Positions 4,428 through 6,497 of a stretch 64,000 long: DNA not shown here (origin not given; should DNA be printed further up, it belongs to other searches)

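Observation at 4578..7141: M-then-R gene pair: beta-class amino-methyltransferase with an unusually large (589 aa) putative endonuclease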

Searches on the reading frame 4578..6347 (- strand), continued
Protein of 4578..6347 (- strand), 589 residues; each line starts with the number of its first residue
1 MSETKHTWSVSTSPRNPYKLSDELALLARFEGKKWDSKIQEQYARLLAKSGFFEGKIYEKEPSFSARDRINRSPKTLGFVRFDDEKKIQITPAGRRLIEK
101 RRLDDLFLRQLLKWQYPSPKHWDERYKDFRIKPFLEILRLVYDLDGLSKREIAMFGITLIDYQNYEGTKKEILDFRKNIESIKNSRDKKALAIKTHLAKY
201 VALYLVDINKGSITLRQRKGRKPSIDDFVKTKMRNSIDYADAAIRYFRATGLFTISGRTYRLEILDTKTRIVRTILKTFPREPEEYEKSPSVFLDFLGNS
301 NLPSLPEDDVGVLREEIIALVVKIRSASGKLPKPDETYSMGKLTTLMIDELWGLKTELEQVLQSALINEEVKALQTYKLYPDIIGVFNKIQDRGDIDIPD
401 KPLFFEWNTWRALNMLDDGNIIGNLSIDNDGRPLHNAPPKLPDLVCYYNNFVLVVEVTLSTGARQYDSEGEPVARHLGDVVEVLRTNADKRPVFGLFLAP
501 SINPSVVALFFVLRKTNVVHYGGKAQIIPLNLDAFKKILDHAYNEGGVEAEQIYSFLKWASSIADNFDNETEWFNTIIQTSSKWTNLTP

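Call 41: get_annotated_region(hit=H11, flank=4000)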
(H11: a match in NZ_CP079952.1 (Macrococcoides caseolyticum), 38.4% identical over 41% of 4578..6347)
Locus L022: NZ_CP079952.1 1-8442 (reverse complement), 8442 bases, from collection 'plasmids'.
description: Macrococcoides caseolyticum strain 19Msa0287 plasmid p19Msa0287-2, complete sequence
organism: Macrococcoides caseolyticum (NCBI taxid 69966)
taxonomy: Bacteria; Bacillota; Bacilli; Bacillales; Staphylococcaceae; Macrococcoides; Macrococcoides caseolyticum
host: -; source: calf,pure culture,nasal swab sample; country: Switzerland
typing (MOB-suite, as given by PLSDB): non-mobilizable
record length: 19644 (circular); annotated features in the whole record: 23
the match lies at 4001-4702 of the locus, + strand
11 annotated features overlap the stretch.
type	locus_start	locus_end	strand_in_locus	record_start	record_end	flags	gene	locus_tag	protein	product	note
CDS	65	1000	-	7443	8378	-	-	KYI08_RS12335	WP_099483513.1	cation diffusion facilitator family transporter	-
CDS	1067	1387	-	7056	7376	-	-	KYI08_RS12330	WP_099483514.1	metalloregulator ArsR/SmtB family transcription factor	GO:0006355 - regulation of DNA-templated transcription [Evidence IEA]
CDS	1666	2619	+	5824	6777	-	-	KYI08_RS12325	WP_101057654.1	arsenic resistance protein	-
CDS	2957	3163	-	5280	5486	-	-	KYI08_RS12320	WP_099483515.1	SHOCT domain-containing protein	-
CDS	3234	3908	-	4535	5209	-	-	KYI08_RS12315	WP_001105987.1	IS6-like element IS257 family transposase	GO:0006313 - DNA transposition [Evidence IEA]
CDS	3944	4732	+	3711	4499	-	-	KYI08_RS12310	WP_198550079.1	AlwI family type II restriction endonuclease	-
CDS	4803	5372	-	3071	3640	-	-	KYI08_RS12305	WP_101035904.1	SLATT domain-containing protein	-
CDS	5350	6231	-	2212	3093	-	-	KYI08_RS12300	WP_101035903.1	nucleotidyltransferase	-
CDS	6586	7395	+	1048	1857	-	-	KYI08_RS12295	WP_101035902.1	AAA family ATPase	-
CDS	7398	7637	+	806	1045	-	-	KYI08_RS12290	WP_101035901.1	CopG family transcriptional regulator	-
CDS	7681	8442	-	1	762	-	-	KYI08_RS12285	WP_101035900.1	RepB family plasmid replication initiator protein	GO:0006270 - DNA replication initiation [Evidence IEA]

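Call 50: list_cluster_members(proteins=[window:4578-6347:-, window:6356-7141:-, window:3641-4561:-, window:2674-3615:-])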
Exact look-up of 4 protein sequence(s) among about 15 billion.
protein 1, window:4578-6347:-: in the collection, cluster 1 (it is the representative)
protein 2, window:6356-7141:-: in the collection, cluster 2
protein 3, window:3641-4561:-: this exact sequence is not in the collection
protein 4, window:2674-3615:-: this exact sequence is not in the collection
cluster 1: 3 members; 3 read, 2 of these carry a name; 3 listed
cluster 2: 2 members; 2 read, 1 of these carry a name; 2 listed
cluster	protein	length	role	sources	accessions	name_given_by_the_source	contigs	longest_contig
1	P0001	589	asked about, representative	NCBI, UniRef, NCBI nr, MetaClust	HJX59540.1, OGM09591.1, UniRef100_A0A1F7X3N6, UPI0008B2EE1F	MAG TPA: AlwI family type II restriction endonuclease [Patescibacteria group bacterium] | Restriction endonuclease n=1 Tax=Candidatus Woesebacteria bacterium RBG_13_46_13 ... | MAG: hypothetical protein A2Y68_03060 [Candidatus Woesebacteria bacterium RBG_13_46_13]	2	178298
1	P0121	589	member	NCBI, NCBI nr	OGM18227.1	hypothetical protein A2V61_00210 [Candidatus Woesebacteria bacterium RBG_19FT_COMBO_47_8] | MAG: hypothetical protein A2V61_00210 [Candidatus Woesebacteria bacterium ...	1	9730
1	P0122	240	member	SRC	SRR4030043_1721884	-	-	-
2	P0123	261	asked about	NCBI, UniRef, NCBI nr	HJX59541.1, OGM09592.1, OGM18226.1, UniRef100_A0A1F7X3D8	hypothetical protein A2V61_00205 [Candidatus Woesebacteria bacterium RBG_19FT_COMBO_47_8] | Methyltransferase n=1 Tax=Candidatus Woesebacteria bacterium RBG_13_46_13 TaxID=1802479 ... | MAG: hypothetical protein A2Y68_03065 [Candidatus Woesebacteria bacterium RBG_13_46_13]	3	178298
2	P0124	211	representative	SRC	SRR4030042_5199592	-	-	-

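Call 51: get_annotated_region(hit=H4, flank=4000)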
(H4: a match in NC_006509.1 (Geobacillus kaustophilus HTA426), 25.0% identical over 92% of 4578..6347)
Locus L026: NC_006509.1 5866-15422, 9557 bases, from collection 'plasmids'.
description: Geobacillus kaustophilus HTA426 plasmid pHTA426, complete sequence
organism: Geobacillus kaustophilus HTA426 (NCBI taxid 235909)
taxonomy: Bacteria; Bacillota; Bacilli; Bacillales; Bacillaceae; Geobacillus; Geobacillus kaustophilus; Geobacillus kaustophilus HTA426
host: -; source: isolated from the deepest Ocean; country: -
typing (MOB-suite, as given by PLSDB): non-mobilizable; replicon rep_cluster_349
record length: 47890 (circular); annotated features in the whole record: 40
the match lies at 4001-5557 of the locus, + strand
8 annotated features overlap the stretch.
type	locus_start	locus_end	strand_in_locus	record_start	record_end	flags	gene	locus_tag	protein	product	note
CDS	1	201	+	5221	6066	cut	-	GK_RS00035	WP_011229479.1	ComEC/Rec2 family competence protein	GO:0030420 - establishment of competence for transformation [Evidence IEA]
CDS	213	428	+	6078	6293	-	-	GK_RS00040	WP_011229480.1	DUF3006 domain-containing protein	-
CDS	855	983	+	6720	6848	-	-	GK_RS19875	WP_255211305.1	hypothetical protein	-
CDS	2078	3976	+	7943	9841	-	-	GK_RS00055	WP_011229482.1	Dam family site-specific DNA-(adenine-N6)-methyltransferase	GO:0006306 - DNA methylation [Evidence IEA]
CDS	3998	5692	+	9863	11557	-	-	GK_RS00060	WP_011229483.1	AlwI family type II restriction endonuclease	-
CDS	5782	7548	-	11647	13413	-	-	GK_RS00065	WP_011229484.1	ImmA/IrrE family metallo-endopeptidase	-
CDS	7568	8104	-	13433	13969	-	-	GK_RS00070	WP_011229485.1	hypothetical protein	-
CDS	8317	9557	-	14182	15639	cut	-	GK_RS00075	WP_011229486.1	IS66-like element ISGka4 family transposase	GO:0006313 - DNA transposition [Evidence IEA]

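Call 52: get_annotated_region(hit=H3, flank=4000)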
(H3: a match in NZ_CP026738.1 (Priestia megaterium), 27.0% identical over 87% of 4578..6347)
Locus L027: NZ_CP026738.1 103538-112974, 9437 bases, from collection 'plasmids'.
description: Priestia megaterium strain YC4-R4 plasmid unnamed2
organism: Priestia megaterium (NCBI taxid 1404)
taxonomy: Bacteria; Bacillota; Bacilli; Bacillales; Bacillaceae; Priestia; Priestia megaterium
host: -; source: Sporobolus anglicus,cell culture,Rhizosphere; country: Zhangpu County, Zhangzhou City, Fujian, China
typing (MOB-suite, as given by PLSDB): mobilizable; replicon rep_cluster_385; relaxase MOBP
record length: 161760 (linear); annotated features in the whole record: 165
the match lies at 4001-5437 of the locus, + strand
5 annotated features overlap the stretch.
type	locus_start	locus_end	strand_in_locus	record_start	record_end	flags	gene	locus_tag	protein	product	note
CDS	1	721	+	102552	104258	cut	-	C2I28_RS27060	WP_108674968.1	AIPR family protein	-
CDS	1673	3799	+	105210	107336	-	-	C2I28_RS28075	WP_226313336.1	Dam family site-specific DNA-(adenine-N6)-methyltransferase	GO:0006306 - DNA methylation [Evidence IEA]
CDS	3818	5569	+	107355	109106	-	-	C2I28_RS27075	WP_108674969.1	AlwI family type II restriction endonuclease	-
CDS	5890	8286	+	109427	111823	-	dptF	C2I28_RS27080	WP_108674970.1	DNA phosphorothioation-dependent restriction protein DptF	GO:0009307 - DNA restriction-modification system [Evidence IEA]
CDS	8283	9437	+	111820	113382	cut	dptG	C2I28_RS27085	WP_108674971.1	DNA phosphorothioation-dependent restriction protein DptG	GO:0009307 - DNA restriction-modification system [Evidence IEA]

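Call 58: search_protein_families(library=ncbifam, proteins=[L019:4426-5241:+, L021:3098-3952:+, L020:1382-3304:+, L018:5214-5996:+], max_evalue=0.00001)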
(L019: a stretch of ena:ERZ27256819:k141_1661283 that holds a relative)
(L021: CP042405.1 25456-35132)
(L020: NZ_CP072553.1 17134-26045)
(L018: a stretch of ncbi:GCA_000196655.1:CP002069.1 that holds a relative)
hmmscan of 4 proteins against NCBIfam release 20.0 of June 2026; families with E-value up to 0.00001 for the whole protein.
L019:4426-5241:+ (271 aa): 2 families
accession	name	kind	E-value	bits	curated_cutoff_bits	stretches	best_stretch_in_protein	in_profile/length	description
TIGR00571.1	dam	subfamily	9.4e-41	140.2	114.85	1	3-236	49-267/267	Dam family site-specific DNA-(adenine-N6)-methyltransferase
NF008152.0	PRK10904.1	equivalog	6e-20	71.7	441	1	57-206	85-238/271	adenine-specific DNA-methyltransferase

L021:3098-3952:+ (284 aa): 2 families
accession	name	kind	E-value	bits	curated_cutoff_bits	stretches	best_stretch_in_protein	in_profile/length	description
TIGR00571.1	dam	subfamily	5.1e-52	177.2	114.85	1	1-283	1-267/267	Dam family site-specific DNA-(adenine-N6)-methyltransferase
NF008152.0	PRK10904.1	equivalog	7e-27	94.5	441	1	4-271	7-256/271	adenine-specific DNA-methyltransferase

L020:1382-3304:+ (640 aa): 2 families
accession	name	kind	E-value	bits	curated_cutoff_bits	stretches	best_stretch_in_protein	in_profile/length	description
TIGR00571.1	dam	subfamily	1.3e-88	297.2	114.85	1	21-277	2-261/267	Dam family site-specific DNA-(adenine-N6)-methyltransferase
NF008152.0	PRK10904.1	equivalog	1.6e-48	165.5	441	1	20-278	4-263/271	adenine-specific DNA-methyltransferase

L018:5214-5996:+ (260 aa): 3 families
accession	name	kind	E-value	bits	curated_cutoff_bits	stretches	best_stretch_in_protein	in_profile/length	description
NF050803.1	DnaMtaseCcrMCaul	equivalog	7.1e-25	87.6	830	2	17-153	5-144/350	adenine-specific DNA-methyltransferase CcrM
NF010253.0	PRK13699.1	subfamily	4.6e-22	78.8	244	1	19-239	5-209/226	DNA methyltransferase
NF008572.0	PRK11524.1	equivalog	2.9e-20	72.6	292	2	13-153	12-139/294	adenine-specific DNA-methyltransferase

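Call 65: find_encoding_contigs(protein=P0016, flank=10000, max_places=1)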
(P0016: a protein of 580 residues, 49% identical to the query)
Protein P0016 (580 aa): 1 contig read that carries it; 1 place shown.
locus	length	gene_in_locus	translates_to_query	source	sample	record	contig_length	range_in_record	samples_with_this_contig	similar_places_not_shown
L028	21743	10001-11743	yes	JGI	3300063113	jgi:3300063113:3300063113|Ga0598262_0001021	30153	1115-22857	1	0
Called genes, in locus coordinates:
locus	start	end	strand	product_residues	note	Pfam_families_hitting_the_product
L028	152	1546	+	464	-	PF02729:OTCace_N, PF00185:OTCace, PF02748:PyrI_C (weak)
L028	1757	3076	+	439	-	PF01979:Amidohydro_1, PF12890:DHOase, PF07969:Amidohydro_3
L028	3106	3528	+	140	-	PF13302:Acetyltransf_3, PF13420:Acetyltransf_4, PF00583:Acetyltransf_1, PF13673:Acetyltransf_10, PF13508:Acetyltransf_7, PF14542:Acetyltransf_CG (weak), PF08445:FR47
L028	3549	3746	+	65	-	-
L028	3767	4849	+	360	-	PF00988:CPSase_sm_chain, PF00117:GATase, PF07722:Peptidase_C26 (faint)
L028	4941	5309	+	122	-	-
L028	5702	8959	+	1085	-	PF25596:CPSase_L_D1, PF02222:ATP-grasp (faint), PF02786:CPSase_L_D2, PF02787:CPSase_L_D3, PF25596:CPSase_L_D1, PF02655:ATP-grasp_3 (weak), PF02786:CPSase_L_D2, PF02142:MGS, +2 more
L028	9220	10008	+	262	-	PF01555:N6_N4_Mtase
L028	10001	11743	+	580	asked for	PF09491:RE_AlwI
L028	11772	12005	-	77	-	-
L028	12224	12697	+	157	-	-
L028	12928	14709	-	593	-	PF13522:GATase_6, PF13537:GATase_7, PF01380:SIS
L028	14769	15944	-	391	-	PF00483:NTP_transferase, PF12804:NTP_transf_3, PF25084:LbH_EIF2B, PF24894:Hexapep_GlmU (weak), PF00132:Hexapep, PF25087:GMPPB_C, PF00132:Hexapep (weak)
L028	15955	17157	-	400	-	PF00483:NTP_transferase, PF12804:NTP_transf_3, PF00132:Hexapep, PF25084:LbH_EIF2B, PF25087:GMPPB_C, PF00132:Hexapep, PF14602:Hexapep_2 (weak), PF00132:Hexapep (weak), +1 more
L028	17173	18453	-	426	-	PF02878:PGM_PMM_I, PF02879:PGM_PMM_II, PF02880:PGM_PMM_III, PF00408:PGM_PMM_IV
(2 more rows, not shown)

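Call 66: find_encoding_contigs(protein=P0033, flank=10000, max_places=1)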
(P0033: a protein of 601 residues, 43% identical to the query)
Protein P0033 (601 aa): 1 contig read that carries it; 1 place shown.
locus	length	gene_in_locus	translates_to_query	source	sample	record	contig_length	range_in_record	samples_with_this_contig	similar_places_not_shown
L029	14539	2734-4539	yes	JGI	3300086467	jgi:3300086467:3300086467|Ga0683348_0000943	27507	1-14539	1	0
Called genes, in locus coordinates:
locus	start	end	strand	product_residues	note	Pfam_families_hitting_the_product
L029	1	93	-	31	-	?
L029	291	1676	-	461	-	PF18862:ApeA_NTD1, PF18739:HEPN_Apea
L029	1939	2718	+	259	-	PF01555:N6_N4_Mtase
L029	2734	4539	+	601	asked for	PF09491:RE_AlwI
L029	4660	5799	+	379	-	-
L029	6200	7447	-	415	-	-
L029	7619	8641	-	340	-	-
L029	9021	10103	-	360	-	-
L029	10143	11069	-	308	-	PF14355:Abi_C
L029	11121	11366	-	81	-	-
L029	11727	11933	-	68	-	PF12728:HTH_17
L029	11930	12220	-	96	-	-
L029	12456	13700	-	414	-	-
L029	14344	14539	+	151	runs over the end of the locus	PF13350:Y_phosphatase3, PF03162:Y_phosphatase2 (weak), PF22784:PTP-SAK (weak)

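Call 67: find_encoding_contigs(protein=P0038, flank=10000, max_places=1)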
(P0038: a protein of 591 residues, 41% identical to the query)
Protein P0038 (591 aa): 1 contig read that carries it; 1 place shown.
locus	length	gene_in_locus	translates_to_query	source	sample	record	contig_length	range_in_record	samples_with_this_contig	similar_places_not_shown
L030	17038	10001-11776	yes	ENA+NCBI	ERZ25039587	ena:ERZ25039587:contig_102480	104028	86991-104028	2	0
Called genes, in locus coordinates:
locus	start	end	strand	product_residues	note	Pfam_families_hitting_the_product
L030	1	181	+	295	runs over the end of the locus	PF14378:PAP2_3, PF01569:PAP2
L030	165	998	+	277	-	PF02811:PHP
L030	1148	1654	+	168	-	-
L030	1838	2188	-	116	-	PF18029:Glyoxalase_6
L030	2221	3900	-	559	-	PF12679:ABC2_membrane_2 (weak)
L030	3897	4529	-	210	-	PF00005:ABC_tran (weak), PF13304:AAA_21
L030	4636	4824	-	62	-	PF00005:ABC_tran (weak)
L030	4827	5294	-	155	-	-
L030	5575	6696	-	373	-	PF14659:Phage_int_SAM_3, PF00589:Phage_integrase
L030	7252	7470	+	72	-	-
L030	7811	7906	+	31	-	-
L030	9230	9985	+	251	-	PF08241:Methyltransf_11 (faint), PF01555:N6_N4_Mtase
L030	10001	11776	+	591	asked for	PF09491:RE_AlwI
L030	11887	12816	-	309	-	PF13391:HNH_2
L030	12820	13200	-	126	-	PF13391:HNH_2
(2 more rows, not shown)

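Call 68: find_encoding_contigs(protein=P0060, flank=10000, max_places=1)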
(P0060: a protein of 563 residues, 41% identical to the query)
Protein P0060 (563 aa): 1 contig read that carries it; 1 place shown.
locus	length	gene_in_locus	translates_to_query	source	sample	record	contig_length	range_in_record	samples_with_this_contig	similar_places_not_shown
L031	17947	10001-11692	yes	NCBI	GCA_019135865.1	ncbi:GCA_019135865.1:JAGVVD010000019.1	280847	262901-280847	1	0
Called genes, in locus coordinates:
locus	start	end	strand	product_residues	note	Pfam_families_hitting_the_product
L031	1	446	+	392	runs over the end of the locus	PF03977:OAD_beta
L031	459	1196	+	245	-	PF03099:BPL_LplA_LipB, PF02237:BPL_C (weak)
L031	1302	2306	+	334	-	PF02729:OTCace_N, PF00185:OTCace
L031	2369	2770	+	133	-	-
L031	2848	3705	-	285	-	PF00691:OmpA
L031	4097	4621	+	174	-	PF04542:Sigma70_r2, PF08281:Sigma70_r4_2, PF04545:Sigma70_r4 (weak)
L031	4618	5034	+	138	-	PF13490:zf-HC2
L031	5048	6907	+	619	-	PF04932:Wzy_C, PF13424:TPR_12 (faint), PF13428:TPR_14 (faint), PF00515:TPR_1 (faint), PF07719:TPR_2 (faint), PF13176:TPR_7 (faint), PF14559:TPR_19, PF13432:TPR_16 (weak), +2 more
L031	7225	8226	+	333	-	PF02661:Fic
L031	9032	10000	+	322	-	PF01555:N6_N4_Mtase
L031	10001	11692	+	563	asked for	PF09491:RE_AlwI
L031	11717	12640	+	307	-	PF14338:Mrr_N, PF04471:Mrr_cat, PF22722:NA-iREase1, PF13156:Mrr_cat_2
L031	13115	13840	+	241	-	-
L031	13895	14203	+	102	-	-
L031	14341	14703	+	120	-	-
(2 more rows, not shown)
